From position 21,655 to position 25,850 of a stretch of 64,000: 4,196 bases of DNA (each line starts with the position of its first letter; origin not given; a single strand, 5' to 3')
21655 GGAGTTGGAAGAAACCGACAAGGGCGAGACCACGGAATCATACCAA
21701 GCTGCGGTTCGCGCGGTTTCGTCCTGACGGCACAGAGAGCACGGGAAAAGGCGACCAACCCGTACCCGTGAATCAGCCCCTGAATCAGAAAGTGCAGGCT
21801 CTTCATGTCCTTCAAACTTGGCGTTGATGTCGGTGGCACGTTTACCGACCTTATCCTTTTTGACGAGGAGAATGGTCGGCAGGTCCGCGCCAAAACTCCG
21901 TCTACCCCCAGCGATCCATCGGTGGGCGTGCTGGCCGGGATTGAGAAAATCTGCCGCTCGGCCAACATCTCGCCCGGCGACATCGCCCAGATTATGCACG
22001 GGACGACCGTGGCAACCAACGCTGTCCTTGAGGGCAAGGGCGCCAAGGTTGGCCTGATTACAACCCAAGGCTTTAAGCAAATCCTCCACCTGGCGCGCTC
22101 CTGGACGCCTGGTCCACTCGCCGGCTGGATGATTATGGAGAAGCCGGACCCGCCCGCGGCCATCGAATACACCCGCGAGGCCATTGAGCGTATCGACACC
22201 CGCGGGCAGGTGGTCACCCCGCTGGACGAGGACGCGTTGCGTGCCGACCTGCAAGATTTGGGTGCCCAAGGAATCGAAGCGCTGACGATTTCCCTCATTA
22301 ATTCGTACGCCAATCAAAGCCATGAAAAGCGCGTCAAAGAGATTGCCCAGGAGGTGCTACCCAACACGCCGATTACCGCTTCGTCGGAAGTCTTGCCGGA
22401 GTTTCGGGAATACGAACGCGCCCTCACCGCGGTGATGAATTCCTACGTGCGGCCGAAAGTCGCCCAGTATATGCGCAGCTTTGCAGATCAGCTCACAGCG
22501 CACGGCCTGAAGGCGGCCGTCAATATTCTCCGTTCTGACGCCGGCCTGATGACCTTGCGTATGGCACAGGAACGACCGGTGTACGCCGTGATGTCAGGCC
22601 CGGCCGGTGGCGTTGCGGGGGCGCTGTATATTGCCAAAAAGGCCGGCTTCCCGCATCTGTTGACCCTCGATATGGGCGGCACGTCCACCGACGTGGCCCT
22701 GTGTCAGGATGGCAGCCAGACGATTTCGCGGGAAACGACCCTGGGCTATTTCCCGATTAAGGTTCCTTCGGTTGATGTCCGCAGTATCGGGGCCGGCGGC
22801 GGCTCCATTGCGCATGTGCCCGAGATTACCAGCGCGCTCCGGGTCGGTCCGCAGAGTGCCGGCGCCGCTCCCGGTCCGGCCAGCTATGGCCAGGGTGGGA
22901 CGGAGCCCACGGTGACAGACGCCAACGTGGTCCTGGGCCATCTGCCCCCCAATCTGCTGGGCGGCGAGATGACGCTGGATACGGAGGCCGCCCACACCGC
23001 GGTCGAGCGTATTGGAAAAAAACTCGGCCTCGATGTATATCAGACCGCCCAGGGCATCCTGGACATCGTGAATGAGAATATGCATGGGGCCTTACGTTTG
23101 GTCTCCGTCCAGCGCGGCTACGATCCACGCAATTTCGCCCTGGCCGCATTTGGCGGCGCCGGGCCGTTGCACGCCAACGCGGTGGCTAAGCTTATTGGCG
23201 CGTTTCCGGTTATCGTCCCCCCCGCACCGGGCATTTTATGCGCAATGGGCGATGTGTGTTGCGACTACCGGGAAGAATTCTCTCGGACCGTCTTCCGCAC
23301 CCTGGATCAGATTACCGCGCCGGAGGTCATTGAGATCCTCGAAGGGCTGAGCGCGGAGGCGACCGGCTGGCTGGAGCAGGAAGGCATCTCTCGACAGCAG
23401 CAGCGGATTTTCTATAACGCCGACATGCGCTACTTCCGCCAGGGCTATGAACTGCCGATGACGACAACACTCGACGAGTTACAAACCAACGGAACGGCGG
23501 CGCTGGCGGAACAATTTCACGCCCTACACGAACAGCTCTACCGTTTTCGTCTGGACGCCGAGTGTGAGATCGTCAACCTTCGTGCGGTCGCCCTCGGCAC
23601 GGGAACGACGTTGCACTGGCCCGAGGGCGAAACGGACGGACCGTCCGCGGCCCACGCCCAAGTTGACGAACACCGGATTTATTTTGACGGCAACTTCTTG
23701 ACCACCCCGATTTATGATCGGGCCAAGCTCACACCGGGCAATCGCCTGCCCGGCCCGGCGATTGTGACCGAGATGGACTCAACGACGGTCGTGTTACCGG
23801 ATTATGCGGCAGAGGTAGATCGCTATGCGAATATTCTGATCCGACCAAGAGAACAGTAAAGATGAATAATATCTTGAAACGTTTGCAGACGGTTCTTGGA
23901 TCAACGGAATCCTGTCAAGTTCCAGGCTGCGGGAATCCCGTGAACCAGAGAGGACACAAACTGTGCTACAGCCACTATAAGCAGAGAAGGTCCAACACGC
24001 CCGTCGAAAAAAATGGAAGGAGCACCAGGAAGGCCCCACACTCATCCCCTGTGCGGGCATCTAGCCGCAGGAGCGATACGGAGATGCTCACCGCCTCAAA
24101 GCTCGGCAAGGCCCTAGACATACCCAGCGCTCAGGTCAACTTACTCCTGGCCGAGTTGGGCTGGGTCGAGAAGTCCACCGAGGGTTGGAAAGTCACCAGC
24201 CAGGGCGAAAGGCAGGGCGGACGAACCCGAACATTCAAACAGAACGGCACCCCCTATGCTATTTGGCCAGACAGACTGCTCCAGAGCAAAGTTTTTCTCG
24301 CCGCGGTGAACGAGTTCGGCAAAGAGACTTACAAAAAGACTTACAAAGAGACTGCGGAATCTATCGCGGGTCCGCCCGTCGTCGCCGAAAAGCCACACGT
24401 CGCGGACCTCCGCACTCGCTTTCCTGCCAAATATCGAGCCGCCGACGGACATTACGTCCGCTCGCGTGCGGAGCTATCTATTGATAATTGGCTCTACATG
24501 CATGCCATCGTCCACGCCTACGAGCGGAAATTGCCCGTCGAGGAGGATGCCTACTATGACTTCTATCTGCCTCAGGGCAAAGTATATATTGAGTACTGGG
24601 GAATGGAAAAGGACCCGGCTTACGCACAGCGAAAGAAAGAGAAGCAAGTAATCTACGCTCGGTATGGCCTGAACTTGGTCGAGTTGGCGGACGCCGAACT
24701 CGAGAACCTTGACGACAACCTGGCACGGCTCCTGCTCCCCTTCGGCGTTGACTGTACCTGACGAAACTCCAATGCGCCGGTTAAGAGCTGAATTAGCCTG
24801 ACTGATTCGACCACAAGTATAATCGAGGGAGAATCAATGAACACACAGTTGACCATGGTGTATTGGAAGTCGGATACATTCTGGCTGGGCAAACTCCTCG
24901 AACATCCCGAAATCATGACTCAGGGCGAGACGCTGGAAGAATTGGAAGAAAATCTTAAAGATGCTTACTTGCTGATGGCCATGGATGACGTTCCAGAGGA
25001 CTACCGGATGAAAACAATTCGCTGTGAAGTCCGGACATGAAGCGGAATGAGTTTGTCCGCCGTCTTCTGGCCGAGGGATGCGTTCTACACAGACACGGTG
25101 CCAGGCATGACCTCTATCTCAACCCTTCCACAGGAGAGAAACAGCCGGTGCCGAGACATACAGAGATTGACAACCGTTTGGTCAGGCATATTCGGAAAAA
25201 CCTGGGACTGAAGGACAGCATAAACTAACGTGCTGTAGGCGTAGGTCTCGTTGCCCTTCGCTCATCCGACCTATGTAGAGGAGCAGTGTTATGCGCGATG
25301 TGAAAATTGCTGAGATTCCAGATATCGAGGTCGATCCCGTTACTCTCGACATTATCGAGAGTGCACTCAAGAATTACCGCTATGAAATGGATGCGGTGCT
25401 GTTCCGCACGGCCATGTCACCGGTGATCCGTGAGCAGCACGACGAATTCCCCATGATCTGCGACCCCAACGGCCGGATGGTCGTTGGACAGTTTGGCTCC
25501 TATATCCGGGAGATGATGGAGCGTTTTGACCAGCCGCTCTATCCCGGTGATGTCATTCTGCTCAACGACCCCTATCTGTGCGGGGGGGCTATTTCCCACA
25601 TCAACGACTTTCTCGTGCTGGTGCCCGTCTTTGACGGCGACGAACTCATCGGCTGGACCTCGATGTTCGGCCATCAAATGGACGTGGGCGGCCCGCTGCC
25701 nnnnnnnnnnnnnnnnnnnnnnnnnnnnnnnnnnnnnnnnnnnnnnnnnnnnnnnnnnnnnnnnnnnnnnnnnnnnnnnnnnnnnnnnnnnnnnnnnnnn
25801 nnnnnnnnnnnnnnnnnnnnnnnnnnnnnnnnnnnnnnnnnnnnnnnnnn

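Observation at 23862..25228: A 1.4 kb cassette (ZnF plus PD-(D/E)XK nuclease-like protein, hicB, hicA) splits a hydantoinase A/B operon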

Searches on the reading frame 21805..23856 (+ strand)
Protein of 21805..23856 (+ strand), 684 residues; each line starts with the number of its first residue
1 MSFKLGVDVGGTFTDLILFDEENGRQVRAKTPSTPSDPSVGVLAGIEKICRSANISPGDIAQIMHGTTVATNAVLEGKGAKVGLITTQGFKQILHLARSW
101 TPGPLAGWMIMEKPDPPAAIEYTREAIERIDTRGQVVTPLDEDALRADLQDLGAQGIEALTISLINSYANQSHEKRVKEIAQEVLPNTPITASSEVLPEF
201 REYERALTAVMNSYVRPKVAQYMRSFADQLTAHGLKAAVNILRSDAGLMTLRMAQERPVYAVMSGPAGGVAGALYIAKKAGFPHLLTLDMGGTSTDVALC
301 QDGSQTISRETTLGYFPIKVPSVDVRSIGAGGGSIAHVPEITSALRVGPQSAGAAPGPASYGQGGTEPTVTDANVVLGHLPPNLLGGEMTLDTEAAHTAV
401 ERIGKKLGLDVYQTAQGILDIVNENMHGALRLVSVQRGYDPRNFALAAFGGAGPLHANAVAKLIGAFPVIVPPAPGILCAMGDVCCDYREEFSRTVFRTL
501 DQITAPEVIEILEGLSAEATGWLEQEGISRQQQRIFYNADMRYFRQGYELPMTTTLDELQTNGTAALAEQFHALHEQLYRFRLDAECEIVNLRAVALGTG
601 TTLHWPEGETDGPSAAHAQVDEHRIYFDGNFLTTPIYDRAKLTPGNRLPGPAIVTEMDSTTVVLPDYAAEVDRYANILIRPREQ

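Call 3: search_protein_families(library=pfam, proteins=[window:21805-23856:+], max_evalue=1)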
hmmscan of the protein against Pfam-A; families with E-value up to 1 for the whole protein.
window:21805-23856:+ (684 aa): 7 families
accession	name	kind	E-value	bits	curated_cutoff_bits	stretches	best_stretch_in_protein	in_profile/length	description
PF01968.24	Hydantoinase_A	-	8.2e-91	304.7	22.9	1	205-491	1-290/291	Hydantoinase/oxoprolinase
PF05378.19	Hydant_A_N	-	6.1e-53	179.6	25.2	1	5-184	2-175/176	Hydantoinase/oxoprolinase N-terminal region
PF19278.4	Hydant_A_C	-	1.1e-11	44.9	21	1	509-672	15-183/193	Hydantoinase/oxoprolinase C-terminal domain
PF13941.12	MutL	-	4.3e-05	22.9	27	2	261-310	220-271/450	MutL protein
PF01869.26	BcrAD_BadFG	-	4.4e-05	23.6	31.5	1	5-72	1-74/271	BadF/BadG/BcrA/BcrD ATPase family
PF00480.26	ROK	-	0.038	13.9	22.9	1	5-63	2-60/294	ROK family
PF14450.12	FtsA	-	0.065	14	31.8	0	288-306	3-21/127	Cell division protein FtsA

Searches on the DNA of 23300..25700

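Call 69: search_rna_families(source=window, start=23300, end=25700, threshold=evalue, max_evalue=1)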
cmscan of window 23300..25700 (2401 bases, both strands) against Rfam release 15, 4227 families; matches with E-value up to 1: 0.
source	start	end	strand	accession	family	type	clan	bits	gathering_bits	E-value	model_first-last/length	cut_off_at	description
